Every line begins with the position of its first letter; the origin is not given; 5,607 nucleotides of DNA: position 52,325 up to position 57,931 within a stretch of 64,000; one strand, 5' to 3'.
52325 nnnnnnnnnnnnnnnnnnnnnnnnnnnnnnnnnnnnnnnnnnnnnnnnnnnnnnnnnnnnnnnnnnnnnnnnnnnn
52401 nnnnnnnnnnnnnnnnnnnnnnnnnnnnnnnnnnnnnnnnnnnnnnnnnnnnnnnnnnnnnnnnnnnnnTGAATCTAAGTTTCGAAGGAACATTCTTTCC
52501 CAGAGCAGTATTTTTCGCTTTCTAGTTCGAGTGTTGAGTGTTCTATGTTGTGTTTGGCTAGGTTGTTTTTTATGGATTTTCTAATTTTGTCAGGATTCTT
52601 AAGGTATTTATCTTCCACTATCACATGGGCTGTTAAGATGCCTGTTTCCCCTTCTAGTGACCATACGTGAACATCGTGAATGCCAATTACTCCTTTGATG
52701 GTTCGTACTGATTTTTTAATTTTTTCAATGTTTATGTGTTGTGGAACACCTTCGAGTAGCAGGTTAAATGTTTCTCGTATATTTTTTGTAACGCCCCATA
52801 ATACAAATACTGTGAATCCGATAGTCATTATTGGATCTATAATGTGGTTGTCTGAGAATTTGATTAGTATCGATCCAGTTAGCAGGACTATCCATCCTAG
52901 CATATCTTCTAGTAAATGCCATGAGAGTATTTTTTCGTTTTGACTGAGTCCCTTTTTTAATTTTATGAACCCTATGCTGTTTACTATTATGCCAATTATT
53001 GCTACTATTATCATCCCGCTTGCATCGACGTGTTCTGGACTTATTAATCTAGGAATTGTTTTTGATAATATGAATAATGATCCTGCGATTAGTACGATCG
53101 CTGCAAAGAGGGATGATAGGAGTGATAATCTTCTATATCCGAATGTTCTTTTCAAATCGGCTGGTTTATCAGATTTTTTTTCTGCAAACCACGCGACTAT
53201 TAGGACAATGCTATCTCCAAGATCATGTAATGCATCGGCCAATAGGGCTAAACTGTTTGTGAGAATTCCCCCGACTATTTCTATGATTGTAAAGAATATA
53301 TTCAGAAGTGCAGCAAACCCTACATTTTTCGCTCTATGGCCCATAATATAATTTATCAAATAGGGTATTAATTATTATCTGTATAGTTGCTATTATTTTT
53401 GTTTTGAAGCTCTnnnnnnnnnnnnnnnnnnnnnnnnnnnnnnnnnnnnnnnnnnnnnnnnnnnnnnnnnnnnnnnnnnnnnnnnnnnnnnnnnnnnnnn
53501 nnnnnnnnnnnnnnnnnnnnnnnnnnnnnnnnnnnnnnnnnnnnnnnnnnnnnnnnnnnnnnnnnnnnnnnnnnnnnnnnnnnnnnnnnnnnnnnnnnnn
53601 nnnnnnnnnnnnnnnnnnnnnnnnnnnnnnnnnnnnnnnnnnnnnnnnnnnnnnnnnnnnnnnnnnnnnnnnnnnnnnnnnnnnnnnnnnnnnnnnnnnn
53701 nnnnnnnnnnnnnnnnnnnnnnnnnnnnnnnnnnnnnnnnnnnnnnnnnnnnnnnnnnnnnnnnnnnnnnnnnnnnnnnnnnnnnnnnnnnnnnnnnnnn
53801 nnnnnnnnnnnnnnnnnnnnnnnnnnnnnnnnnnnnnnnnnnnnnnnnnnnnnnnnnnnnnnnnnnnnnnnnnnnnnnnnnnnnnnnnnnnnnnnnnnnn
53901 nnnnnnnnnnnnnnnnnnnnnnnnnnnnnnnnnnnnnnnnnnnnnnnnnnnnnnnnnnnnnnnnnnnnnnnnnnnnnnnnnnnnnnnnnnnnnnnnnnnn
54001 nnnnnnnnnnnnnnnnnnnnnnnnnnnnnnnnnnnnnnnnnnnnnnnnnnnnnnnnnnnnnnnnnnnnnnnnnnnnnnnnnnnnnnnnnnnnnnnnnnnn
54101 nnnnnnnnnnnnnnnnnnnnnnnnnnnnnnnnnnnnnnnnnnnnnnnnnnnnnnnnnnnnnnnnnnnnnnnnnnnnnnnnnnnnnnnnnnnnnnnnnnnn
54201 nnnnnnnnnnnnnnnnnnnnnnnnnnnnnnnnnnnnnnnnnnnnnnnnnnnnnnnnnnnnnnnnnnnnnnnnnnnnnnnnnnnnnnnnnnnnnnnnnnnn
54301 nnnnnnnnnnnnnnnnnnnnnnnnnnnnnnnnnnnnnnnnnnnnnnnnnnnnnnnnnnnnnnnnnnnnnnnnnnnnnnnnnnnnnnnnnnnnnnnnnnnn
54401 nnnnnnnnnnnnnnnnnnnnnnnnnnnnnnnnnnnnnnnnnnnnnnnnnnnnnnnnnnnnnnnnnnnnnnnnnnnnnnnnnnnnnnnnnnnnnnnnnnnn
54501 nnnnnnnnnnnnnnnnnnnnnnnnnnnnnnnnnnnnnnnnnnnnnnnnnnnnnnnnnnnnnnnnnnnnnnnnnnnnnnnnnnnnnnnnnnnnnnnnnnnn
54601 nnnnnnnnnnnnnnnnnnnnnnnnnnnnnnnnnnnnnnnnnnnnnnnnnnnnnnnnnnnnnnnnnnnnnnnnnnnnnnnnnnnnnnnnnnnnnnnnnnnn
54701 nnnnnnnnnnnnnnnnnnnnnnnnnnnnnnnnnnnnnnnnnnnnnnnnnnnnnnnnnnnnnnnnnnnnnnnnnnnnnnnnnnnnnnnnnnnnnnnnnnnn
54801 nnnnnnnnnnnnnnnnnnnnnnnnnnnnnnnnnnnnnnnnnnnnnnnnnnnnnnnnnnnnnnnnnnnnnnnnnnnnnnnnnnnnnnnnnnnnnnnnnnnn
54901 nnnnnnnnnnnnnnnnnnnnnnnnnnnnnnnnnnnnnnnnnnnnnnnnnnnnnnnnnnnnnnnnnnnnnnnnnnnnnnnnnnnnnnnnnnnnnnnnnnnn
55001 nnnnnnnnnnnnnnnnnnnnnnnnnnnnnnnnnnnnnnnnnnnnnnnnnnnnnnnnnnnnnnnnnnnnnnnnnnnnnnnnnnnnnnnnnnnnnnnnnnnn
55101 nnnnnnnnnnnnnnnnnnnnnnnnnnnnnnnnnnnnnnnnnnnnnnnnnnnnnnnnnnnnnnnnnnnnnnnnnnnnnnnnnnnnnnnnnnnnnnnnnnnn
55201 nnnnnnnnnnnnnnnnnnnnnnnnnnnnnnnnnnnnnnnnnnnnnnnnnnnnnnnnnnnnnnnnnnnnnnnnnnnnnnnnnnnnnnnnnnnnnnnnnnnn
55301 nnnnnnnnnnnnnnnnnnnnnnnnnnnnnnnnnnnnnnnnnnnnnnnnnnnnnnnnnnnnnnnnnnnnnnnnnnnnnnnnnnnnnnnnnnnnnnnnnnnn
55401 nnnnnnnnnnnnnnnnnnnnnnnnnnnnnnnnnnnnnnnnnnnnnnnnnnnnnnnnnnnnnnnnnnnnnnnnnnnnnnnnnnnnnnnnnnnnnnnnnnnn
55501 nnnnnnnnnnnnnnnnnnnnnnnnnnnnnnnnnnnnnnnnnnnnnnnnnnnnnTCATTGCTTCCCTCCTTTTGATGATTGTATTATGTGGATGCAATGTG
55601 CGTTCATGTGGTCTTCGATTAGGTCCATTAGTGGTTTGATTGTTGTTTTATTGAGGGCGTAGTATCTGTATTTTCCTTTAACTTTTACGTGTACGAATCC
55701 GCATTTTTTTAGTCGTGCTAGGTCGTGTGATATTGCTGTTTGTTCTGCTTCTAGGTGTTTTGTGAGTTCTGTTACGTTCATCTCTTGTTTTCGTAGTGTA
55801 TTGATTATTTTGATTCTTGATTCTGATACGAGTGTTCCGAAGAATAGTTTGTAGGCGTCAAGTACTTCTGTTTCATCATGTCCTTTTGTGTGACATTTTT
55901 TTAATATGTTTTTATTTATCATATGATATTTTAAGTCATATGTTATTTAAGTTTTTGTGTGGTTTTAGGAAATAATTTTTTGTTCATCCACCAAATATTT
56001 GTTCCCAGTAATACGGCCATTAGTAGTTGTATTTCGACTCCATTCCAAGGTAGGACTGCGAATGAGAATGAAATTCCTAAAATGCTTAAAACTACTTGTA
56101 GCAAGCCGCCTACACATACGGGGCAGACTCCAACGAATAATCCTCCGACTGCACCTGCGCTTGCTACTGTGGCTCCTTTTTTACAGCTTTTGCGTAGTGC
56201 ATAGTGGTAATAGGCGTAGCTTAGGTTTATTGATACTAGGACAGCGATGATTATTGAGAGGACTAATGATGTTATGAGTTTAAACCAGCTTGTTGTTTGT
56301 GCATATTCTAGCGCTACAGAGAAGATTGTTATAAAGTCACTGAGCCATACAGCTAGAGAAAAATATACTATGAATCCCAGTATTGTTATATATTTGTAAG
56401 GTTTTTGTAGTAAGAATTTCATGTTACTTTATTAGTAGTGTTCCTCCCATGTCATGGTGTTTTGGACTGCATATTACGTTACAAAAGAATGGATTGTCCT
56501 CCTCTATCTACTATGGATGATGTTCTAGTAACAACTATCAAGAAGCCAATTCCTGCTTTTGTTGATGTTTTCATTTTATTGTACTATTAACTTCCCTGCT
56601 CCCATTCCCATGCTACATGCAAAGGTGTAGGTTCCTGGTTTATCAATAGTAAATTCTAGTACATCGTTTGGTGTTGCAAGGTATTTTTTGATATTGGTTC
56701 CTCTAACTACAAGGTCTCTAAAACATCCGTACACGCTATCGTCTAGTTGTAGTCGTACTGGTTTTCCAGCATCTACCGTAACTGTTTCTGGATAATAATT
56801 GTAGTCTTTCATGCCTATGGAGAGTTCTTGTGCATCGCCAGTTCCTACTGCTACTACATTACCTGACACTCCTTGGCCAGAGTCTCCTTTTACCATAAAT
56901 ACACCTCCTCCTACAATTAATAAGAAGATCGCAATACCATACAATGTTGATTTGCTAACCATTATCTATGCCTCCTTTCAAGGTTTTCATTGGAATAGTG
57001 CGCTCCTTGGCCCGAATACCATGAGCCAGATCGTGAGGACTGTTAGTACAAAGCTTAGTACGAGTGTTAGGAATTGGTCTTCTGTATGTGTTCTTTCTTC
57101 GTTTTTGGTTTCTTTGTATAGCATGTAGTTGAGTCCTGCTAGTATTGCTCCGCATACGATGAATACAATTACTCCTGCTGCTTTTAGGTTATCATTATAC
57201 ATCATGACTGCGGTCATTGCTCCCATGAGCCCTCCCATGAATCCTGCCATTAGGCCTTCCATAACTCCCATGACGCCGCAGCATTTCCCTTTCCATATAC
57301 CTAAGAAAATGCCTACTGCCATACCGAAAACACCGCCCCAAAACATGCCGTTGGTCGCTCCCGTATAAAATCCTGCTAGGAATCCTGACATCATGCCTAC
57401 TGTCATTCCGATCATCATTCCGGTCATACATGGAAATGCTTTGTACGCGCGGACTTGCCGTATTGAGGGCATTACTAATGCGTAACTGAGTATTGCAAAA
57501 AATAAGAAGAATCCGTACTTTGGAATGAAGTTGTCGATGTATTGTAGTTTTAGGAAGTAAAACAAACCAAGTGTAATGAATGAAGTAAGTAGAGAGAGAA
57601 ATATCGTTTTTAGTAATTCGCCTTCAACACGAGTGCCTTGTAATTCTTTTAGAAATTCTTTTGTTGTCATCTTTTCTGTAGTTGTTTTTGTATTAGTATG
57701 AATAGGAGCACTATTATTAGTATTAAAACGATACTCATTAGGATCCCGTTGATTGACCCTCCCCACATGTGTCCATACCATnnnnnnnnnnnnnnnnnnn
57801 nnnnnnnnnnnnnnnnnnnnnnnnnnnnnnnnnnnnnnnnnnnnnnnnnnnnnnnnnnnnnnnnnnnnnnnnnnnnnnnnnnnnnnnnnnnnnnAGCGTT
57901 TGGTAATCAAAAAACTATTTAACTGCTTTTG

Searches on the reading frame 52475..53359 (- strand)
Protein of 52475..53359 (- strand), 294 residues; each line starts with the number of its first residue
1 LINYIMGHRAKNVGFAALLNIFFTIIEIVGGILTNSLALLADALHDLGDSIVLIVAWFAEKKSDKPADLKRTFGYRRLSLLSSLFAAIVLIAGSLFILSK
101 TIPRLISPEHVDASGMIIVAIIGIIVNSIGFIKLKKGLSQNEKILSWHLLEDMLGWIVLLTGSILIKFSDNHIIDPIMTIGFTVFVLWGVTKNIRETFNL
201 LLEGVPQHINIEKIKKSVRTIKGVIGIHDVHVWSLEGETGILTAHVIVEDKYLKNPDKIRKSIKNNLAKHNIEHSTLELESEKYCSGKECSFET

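Call 30: search_protein_families(library=pfam, proteins=[window:52475-53359:-], max_evalue=0.001)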
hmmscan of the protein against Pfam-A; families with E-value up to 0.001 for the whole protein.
window:52475-53359:- (294 aa): 2 families
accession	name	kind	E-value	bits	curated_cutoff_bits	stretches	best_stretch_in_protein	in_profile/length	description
PF01545.26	Cation_efflux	-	2.2e-40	139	26.6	1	16-202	4-198/198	Cation efflux family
PF16916.11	ZT_dimer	-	1.1e-09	38.6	26.7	1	206-280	1-76/78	Dimerisation domain of Zinc Transporter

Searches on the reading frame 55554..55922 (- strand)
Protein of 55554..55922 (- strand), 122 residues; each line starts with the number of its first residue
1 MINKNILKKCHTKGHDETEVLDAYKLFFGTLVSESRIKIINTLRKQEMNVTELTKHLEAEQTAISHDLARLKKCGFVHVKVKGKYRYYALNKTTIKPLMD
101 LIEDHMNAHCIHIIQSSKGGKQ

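Call 11: search_protein_families(library=pfam, proteins=[window:55554-55922:-], max_evalue=0.01)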
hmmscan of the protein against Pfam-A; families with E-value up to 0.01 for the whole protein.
window:55554-55922:- (122 aa): 7 families
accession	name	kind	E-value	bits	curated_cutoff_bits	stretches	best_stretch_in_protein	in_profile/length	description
PF01022.26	HTH_5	-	1.4e-12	47.7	22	1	34-78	2-46/47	Bacterial regulatory protein, arsR family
PF01978.25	TrmB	-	2.4e-05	24.5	25.6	1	43-91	18-66/68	Sugar-specific transcriptional regulator TrmB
PF25212.1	HVO_A0114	-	9e-05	22.6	27.6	1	30-84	18-73/84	HVO_A0114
PF25213.1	HVO_A0261_N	-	0.00012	22.4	35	1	33-87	10-63/86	HVO_A0261 N-terminal domain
PF12840.13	HTH_20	-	0.0025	18.2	27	1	32-79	2-50/51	Helix-turn-helix domain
PF08279.18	HTH_11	-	0.0038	17.5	25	1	37-82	3-47/55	HTH domain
PF14394.12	DUF4423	-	0.0096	16.2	30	1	37-87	23-76/165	Domain of unknown function (DUF4423)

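Call 12: search_protein_families(library=ncbifam, proteins=[window:55554-55922:-], max_evalue=0.01)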
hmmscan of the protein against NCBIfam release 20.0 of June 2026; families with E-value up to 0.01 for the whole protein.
window:55554-55922:- (122 aa): 13 families
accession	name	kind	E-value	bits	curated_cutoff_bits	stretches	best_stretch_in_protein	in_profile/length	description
NF033788.1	HTH_metalloreg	subfamily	2.1e-19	69.1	55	1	27-98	4-76/77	metalloregulator ArsR/SmtB family transcription factor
NF033789.1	repress_SdpR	subfamily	1.4e-13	50.5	100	1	28-102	2-76/79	autorepressor SdpR family transcription factor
NF045707.1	Dbac_1936_reg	equivalog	5.1e-09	36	115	1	26-99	9-82/99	ArsR/SmtB-type metalloregulator TsoR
NF040642.1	sulf_sens_BigR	equivalog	3e-08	33.6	155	1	29-99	15-85/95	sulfite-sensing transcriptional repressor BigR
NF007528.0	PRK10141.1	subfamily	3.6e-07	30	97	1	24-93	7-76/117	metalloregulator ArsR/SmtB family transcription factor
TIGR01884.1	cas_HTH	subfamily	4e-07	29.6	60.2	1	32-92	140-200/202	CRISPR-associated CARF protein Csa3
NF041413.1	ArsR_Rv2640c_fam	equivalog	5e-07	30.1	155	1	30-103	38-114/118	Rv2640c family ArsR-like transcriptional regulator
NF047906.1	CdPbTransRegCmtR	equivalog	4e-06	26.7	150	1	31-100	18-88/104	Cd(II)/Pb(II)-sensing metalloregulatory transcriptional regulator CmtR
NF052532.1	TransRegPagRBaca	equivalog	1.2e-05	25.4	170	1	30-102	23-95/99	transcriptional repressor PagR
NF053755.1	MsvR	equivalog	1.2e-05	25.1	220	1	31-92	10-74/236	transcriptional factor MsvR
NF053606.1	Sta1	subfamily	3.4e-05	23.9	80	1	17-91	5-85/100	Sta1 family transcriptional regulator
NF040939.2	trans_reg_lrs14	equivalog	5e-05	23.3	90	1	32-79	19-68/103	Lrs14 family HTH-type transcriptional regulator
NF053602.1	Phr_regulator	exception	0.0032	17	320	1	30-84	8-66/191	heat shock transcription regulator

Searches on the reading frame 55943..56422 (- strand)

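Call 11: search_protein_families(library=pfam, proteins=[window:55943-56422:-], max_evalue=0.01)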
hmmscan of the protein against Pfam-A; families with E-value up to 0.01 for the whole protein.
window:55943-56422:- (159 aa): 1 family
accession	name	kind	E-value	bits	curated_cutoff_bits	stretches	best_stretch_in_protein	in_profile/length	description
PF24396.1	DUF7541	-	0.00035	20.8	28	1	94-151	31-90/120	Family of unknown function (DUF7541)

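Call 12: search_protein_families(library=ncbifam, proteins=[window:55943-56422:-], max_evalue=0.01)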
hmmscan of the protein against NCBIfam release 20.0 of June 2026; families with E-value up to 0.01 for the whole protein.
window:55943-56422:- (159 aa): 0 families

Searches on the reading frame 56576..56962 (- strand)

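Call 11: search_protein_families(library=pfam, proteins=[window:56576-56962:-], max_evalue=0.01)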
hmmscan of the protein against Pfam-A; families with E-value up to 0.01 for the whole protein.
window:56576-56962:- (128 aa): 1 family
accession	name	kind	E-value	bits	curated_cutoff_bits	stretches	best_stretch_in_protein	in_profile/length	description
PF13473.12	Cupredoxin_1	-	5.3e-11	42.9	27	1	43-127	19-104/104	Cupredoxin-like domain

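Call 12: search_protein_families(library=ncbifam, proteins=[window:56576-56962:-], max_evalue=0.01)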
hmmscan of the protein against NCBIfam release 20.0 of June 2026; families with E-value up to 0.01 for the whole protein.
window:56576-56962:- (128 aa): 1 family
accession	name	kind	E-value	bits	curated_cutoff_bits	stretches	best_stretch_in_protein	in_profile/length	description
TIGR02656.1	cyanin_plasto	equivalog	1.4e-05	25.4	87.85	1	89-123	57-91/99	plastocyanin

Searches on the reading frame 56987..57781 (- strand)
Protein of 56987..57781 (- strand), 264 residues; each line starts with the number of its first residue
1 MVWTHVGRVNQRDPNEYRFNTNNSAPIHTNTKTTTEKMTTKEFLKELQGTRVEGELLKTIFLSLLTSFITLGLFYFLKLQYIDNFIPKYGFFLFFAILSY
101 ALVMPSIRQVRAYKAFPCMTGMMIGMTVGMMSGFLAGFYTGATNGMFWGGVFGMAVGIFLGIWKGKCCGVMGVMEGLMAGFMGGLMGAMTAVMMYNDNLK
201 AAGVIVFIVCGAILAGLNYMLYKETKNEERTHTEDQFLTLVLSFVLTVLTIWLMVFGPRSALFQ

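Call 11: search_protein_families(library=pfam, proteins=[window:56987-57781:-], max_evalue=0.01)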
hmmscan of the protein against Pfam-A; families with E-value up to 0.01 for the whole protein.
window:56987-57781:- (264 aa): 2 families
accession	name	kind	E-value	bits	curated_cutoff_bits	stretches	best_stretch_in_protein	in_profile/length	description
PF03189.18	Otopetrin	-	0.00013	21.5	27.8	0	202-254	4-56/434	Otopetrin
PF12822.12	ECF_trnsprt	-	0.0006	20.3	30.7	1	171-256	37-125/169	ECF transporter, substrate-specific component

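Call 12: search_protein_families(library=ncbifam, proteins=[window:56987-57781:-], max_evalue=0.01)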
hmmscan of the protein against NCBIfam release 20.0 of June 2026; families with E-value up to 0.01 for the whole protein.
window:56987-57781:- (264 aa): 1 family
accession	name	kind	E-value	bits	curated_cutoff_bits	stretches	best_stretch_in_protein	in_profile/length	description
TIGR02901.1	QoxD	equivalog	0.0061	17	85.6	1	185-255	17-87/94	cytochrome aa3 quinol oxidase subunit IV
